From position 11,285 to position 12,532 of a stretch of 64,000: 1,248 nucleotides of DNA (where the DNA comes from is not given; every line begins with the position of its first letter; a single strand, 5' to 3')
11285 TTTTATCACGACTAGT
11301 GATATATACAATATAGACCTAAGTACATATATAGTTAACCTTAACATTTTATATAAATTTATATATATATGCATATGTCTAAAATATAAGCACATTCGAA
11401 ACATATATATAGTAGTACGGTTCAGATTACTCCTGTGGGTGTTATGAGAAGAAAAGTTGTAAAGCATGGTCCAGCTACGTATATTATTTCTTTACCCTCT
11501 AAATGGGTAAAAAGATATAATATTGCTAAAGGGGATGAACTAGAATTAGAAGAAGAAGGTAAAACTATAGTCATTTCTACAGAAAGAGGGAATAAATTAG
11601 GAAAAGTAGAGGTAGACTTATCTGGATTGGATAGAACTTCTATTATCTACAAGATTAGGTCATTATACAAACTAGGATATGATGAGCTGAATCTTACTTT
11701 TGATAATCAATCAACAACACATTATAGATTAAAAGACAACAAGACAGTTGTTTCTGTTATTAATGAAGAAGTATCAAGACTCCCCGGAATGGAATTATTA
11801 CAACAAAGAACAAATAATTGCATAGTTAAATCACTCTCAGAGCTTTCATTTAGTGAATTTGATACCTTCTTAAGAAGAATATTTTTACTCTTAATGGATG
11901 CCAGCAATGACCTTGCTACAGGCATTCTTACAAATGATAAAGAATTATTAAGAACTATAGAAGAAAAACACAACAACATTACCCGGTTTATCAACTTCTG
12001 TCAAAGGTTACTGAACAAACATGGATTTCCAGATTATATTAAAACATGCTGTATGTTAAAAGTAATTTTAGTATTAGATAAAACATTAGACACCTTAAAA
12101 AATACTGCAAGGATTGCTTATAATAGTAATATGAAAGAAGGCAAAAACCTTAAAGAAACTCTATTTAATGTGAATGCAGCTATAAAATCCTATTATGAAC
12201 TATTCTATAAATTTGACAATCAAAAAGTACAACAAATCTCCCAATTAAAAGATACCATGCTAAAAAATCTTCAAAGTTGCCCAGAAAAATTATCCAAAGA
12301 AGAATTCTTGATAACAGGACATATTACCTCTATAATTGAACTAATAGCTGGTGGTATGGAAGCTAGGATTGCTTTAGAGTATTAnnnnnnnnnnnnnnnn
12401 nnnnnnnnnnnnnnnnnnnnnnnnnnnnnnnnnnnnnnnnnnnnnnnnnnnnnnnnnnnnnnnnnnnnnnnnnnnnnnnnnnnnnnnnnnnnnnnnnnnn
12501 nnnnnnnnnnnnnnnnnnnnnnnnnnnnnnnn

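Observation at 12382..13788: Response regulator with receiver + pseudo-receiver fused to a guanylate-kinase domain, convergent with an AbrB-PhoU regulator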

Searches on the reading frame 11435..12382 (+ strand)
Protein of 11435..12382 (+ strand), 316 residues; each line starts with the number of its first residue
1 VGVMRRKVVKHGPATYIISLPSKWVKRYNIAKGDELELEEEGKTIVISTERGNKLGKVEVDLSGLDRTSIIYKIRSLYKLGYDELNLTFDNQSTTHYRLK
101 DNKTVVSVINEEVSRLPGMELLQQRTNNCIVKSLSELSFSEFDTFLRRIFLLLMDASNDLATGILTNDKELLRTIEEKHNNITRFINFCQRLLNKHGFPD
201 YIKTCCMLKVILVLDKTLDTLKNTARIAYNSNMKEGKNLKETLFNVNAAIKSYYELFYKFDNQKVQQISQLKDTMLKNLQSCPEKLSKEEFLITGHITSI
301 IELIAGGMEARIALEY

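Call 3: search_protein_families(library=pfam, proteins=[window:11435-12382:+], max_evalue=1)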
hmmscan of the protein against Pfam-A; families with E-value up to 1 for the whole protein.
window:11435-12382:+ (316 aa): 1 family
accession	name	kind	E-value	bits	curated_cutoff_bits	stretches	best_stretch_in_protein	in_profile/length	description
PF04014.23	MazE_antitoxin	-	5.8e-09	36.2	24.7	1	15-52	7-45/48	Antidote-toxin recognition MazE, bacterial antitoxin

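Call 4: search_protein_families(library=ncbifam, proteins=[window:11435-12382:+], max_evalue=1)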
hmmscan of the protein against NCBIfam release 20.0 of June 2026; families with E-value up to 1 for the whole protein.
window:11435-12382:+ (316 aa): 2 families
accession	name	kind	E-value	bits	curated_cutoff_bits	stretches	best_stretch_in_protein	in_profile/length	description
TIGR01439.1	lp_hng_hel_AbrB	domain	0.0012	18.5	28.3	1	16-48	8-41/44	transcriptional regulator, AbrB family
NF045967.1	MAG2950_fam_LP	exception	0.0012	18.2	300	1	227-304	148-225/356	MAG2950 family lipoprotein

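Call 40: search_protein_families(library=padloc, proteins=[window:11435-12382:+], max_evalue=0.1)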
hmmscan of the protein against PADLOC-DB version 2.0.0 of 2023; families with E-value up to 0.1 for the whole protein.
window:11435-12382:+ (316 aa): 0 families

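Call 41: search_solved_structures(query=A3, max_evalue=1, show_alignments=2)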
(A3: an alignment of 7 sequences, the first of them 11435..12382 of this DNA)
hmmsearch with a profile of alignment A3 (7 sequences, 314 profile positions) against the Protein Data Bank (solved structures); distinct sequences matched with E-value up to 1: 4.
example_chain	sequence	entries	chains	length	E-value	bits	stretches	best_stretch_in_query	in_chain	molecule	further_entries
4q25_A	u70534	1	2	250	3e-06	29.9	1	152-280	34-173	Phosphate-specific transport system accessory protein PhoU homolog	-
2i0m_A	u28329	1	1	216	0.0056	19.1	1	150-268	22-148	Phosphate transport system protein phoU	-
8qad_A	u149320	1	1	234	0.071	15.5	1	139-287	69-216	sc-apCC-6-LLIA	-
6v8i_BJ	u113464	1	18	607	0.27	13.6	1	209-304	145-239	Fiber Lower, gp62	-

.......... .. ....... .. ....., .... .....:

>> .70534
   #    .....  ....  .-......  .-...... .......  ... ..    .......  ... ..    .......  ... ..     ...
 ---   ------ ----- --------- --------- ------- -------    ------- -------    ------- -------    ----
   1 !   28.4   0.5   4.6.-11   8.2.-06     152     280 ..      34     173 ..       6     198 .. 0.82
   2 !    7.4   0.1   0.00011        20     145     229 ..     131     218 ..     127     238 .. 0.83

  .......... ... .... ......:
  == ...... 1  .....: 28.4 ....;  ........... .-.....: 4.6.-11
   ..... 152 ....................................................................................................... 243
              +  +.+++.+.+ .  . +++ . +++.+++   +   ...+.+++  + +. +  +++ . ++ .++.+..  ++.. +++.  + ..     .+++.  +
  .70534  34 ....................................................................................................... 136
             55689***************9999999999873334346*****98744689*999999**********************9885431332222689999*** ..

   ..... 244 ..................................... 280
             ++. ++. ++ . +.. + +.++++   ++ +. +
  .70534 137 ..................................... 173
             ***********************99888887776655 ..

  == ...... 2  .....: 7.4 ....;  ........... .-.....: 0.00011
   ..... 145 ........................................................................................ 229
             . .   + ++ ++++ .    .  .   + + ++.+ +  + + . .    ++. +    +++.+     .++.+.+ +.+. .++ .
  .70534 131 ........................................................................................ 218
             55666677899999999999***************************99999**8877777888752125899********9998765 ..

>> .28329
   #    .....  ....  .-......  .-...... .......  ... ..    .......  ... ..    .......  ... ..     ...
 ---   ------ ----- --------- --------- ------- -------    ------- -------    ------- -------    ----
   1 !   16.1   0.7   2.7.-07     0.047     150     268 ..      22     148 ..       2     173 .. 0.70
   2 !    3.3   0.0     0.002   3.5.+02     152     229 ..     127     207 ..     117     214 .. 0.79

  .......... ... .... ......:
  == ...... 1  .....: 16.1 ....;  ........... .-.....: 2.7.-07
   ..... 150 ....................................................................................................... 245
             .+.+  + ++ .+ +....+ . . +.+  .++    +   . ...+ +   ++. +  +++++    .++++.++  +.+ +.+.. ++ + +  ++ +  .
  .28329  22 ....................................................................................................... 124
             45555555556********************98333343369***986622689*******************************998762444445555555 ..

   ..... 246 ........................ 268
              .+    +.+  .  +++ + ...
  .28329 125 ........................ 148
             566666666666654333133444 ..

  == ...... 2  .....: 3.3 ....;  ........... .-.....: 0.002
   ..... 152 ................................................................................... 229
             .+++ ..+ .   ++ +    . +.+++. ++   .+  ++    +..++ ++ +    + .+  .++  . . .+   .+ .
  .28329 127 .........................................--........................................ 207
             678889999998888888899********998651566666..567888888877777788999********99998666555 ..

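Call 44: search_solved_structures(query=A4, max_evalue=10)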
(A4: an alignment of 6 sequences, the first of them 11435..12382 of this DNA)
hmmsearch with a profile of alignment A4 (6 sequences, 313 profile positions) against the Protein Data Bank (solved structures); distinct sequences matched with E-value up to 10: 1.
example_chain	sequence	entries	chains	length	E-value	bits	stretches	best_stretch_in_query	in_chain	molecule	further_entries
2kj9_A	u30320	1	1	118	0.18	14.1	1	57-101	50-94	Integrase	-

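Call 49: find_homologous_proteins(query=window:11435-12382:+, max_evalue=0.00001)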
Query window:11435-12382:+ (316 aa): 293 proteins with E <= 0.00001 among 2240 candidates; the best 120 are listed.
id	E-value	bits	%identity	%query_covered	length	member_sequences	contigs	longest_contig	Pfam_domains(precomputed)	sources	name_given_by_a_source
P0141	3.0e-200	682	100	99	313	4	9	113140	PF04014.24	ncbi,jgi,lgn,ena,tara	tara:strand:- start:583 stop:1524 length:942 start_codon:yes stop_codon:yes gene_type:complete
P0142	4.7e-181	619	88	99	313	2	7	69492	PF04014.24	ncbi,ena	-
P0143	2.6e-115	403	58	99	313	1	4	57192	PF04014.24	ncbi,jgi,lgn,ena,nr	ncbi:MAG: hypothetical protein QGH47_03480 [Candidatus Woesearchaeota archaeon]|jgi:phosphate uptake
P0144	4.8e-104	366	54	99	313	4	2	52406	PF04014.24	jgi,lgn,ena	-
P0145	5.0e-103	363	52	99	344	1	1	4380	PF04014.24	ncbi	-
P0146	2.7e-102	360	54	99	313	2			PF04014.24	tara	tara:strand:- start:643 stop:1584 length:942 start_codon:yes stop_codon:yes gene_type:complete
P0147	4.2e-99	350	53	99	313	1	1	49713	PF04014.24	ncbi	ncbi:AbrB/MazE/SpoVT family DNA-binding domain-containing protein [Nanoarchaeota archaeon]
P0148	3.8e-97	343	51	99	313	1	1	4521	PF04014.24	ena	-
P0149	2.1e-96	341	51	99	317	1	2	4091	PF04014.24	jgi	jgi:phosphate uptake regulator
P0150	3.2e-96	340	49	100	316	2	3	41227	PF04014.24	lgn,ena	-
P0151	1.8e-95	338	52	99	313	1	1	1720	PF04014.24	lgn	-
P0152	8.1e-92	326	49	97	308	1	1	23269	PF04014.24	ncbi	-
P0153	9.3e-91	322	48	99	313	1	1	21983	PF04014.24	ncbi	ncbi:MAG: AbrB/MazE/SpoVT family DNA-binding domain-containing protein [Candidatus Woesearchaeota ar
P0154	2.4e-90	321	47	99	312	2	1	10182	PF04014.24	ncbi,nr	ncbi:AbrB/MazE/SpoVT family DNA-binding domain-containing protein [Candidatus Woesearchaeota archaeo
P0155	3.8e-88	314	48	99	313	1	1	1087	PF04014.24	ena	-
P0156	4.9e-88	314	49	99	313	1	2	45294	PF04014.24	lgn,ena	-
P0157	7.1e-84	300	45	99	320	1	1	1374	PF04014.24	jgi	-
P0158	3.4e-83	298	46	99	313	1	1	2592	PF04014.24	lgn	-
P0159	3.6e-83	298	47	99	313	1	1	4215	PF04014.24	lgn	-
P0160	5.8e-83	297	45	99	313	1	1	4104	PF04014.24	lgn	-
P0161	6.8e-83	297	46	100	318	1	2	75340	PF04014.24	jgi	-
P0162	1.7e-82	295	45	100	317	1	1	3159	PF04014.24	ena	-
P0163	3.1e-82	294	46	99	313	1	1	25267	PF04014.24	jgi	-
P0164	3.2e-81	291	44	99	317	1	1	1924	PF04014.24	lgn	-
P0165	2.3e-79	285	46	99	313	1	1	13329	PF04014.24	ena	-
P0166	3.3e-79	285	45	99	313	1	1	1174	PF04014.24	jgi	jgi:phosphate uptake regulator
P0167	8.5e-79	283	45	100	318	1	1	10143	PF04014.24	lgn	-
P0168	1.1e-78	283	45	99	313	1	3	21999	PF04014.24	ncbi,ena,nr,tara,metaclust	ncbi:hypothetical protein CMO92_02405 [Candidatus Woesearchaeota archaeon]|nr:hypothetical protein [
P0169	1.1e-78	283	44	100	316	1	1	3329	PF04014.24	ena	-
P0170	1.2e-78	283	45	99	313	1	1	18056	PF04014.24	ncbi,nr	ncbi:AbrB/MazE/SpoVT family DNA-binding domain-containing protein [Candidatus Woesearchaeota archaeo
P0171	1.1e-77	280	44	99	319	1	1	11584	PF04014.24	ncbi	-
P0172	1.2e-77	279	44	98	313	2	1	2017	PF04014.24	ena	-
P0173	1.7e-77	279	45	99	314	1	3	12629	PF04014.24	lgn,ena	-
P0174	2.1e-77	279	42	99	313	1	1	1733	PF04014.24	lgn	-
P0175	2.9e-77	278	46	99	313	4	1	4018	PF04014.24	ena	-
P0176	3.8e-77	278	43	99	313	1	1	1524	PF04014.24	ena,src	-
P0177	5.0e-77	277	44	99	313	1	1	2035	PF04014.24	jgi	jgi:phosphate transport system protein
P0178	2.8e-76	275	42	98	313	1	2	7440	PF04014.24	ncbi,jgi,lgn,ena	-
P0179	3.3e-76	275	45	99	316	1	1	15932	PF04014.24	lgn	-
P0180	3.7e-76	275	46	100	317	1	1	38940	PF04014.24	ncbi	-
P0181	4.5e-76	274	45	100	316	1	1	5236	PF04014.24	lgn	-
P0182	5.0e-76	274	43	98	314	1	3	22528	PF04014.24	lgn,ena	-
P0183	5.9e-76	274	44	99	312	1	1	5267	PF04014.24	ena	-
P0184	8.8e-76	273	45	100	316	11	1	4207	PF04014.24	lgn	-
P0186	1.1e-75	273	43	99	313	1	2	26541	PF04014.24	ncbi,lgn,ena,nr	ncbi:MAG: phosphate uptake regulator PhoU [Nanoarchaeota archaeon]|nr:phosphate uptake regulator Pho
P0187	1.3e-75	273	45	98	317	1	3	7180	PF04014.24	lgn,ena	-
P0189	2.2e-75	272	43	99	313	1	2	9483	PF04014.24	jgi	jgi:phosphate uptake regulator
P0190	5.6e-75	271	43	99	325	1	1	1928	PF04014.24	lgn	-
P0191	6.3e-75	271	45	99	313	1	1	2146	PF04014.24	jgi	jgi:phosphate uptake regulator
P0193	1.3e-74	269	42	99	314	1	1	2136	PF04014.24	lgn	-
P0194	1.5e-74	269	45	99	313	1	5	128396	PF04014.24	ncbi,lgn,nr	ncbi:AbrB/MazE/SpoVT family DNA-binding domain-containing protein [Candidatus Woesearchaeota archaeo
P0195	2.1e-74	269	42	99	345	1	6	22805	PF04014.24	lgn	-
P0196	2.3e-74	269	44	99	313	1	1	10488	PF04014.24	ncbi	-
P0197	4.1e-74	268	43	99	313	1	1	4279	PF04014.24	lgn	-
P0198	8.1e-74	267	43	99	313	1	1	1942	PF04014.24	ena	-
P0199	9.1e-74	267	41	99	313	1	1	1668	PF04014.24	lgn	-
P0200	9.3e-74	267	41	99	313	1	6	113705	PF04014.24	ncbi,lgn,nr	ncbi:AbrB/MazE/SpoVT family DNA-binding domain-containing protein [Candidatus Woesearchaeota archaeo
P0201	1.1e-73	267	42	98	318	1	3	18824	PF04014.24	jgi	jgi:phosphate uptake regulator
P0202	1.1e-73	266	41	99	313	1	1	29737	PF04014.24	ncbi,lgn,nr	ncbi:AbrB/MazE/SpoVT family DNA-binding domain-containing protein [Candidatus Woesearchaeota archaeo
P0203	1.9e-73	266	44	100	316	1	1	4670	PF04014.24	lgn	-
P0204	2.2e-73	265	43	99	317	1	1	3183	PF04014.24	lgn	-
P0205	2.3e-73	265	44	99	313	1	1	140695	PF04014.24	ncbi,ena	-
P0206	2.3e-73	265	45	99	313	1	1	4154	PF04014.24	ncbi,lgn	-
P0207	2.4e-73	265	44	99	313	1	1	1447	PF04014.24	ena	-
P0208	2.4e-73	265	43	99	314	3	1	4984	PF04014.24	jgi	-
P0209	2.8e-73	265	44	99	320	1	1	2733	PF04014.24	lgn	-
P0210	3.0e-73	265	43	99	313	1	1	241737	PF04014.24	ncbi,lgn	-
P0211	3.1e-73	265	45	100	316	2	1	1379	PF04014.24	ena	-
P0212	3.4e-73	265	41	98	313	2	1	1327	PF04014.24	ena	-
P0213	3.8e-73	265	41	99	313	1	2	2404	PF04014.24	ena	-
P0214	5.0e-73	264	44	99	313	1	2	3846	PF04014.24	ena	-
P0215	6.2e-73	264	43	99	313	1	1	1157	PF04014.24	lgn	-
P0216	6.6e-73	264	45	100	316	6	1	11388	PF04014.24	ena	-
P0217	6.8e-73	264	43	98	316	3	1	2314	PF04014.24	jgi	-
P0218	7.7e-73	264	45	100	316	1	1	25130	PF04014.24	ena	-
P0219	8.9e-73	263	44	99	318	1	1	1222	PF04014.24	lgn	-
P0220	9.7e-73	263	43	99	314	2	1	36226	PF04014.24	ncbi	-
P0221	1.2e-72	263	45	99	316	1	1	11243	PF04014.24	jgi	-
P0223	1.3e-72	263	45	99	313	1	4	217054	PF04014.24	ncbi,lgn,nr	ncbi:AbrB/MazE/SpoVT family DNA-binding domain-containing protein [Candidatus Woesearchaeota archaeo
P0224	1.3e-72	263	45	100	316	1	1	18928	PF04014.24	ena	-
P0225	1.3e-72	263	44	100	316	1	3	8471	PF04014.24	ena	-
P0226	1.6e-72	263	43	98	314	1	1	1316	PF04014.24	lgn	-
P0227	1.7e-72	263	45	99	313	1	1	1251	PF04014.24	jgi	-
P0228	1.8e-72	262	43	99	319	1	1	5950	PF04014.24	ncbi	-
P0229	2.0e-72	262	45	100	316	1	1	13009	PF04014.24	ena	-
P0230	2.3e-72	262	41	99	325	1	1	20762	PF04014.24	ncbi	-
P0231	2.6e-72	262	41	99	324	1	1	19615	PF04014.24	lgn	-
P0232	2.6e-72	262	45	100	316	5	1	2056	PF04014.24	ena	-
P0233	2.7e-72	262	44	100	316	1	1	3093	PF04014.24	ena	-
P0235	3.9e-72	261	44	100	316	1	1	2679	PF04014.24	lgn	-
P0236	4.5e-72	261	44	99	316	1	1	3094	PF04014.24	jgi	jgi:phosphate uptake regulator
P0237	4.5e-72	261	44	100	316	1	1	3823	PF04014.24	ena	-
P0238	4.8e-72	261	42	100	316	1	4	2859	PF04014.24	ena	-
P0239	6.3e-72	261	42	99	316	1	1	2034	PF04014.24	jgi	-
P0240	7.7e-72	260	44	100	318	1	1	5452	PF04014.24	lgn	-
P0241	8.2e-72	260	44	100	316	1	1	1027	PF04014.24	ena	-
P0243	1.0e-71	260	44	100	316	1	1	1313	PF04014.24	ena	-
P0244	1.1e-71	260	43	99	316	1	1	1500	PF04014.24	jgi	-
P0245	1.2e-71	260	44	99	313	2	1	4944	PF04014.24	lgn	-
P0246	1.7e-71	259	43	99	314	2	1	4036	PF04014.24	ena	-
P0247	1.7e-71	259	42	99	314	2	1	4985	PF04014.24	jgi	-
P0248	1.8e-71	259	42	99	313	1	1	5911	PF04014.24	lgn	-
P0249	6.0e-71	257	43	100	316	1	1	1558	PF04014.24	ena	-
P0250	7.4e-71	257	44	99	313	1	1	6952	PF04014.24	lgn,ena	-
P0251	8.2e-71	257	45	95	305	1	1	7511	PF04014.24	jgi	-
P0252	1.1e-70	257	42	98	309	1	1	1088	PF04014.24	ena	-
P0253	1.3e-70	256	43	98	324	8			PF04014.24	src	-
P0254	2.3e-70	256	42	99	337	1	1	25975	PF04014.24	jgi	jgi:phosphate uptake regulator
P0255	3.6e-70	255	40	99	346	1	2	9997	PF04014.24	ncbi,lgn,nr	ncbi:phosphate uptake regulator PhoU [Candidatus Woesearchaeota archaeon]|nr:phosphate uptake regula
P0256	3.7e-70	255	40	98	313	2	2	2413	PF04014.24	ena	-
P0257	3.9e-70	255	42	99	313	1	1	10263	PF04014.24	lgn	-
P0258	4.8e-70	254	42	99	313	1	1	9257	PF04014.24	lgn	-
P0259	6.0e-70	254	44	95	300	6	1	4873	PF04014.24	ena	-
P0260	6.6e-70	254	43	99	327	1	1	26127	PF04014.24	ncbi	-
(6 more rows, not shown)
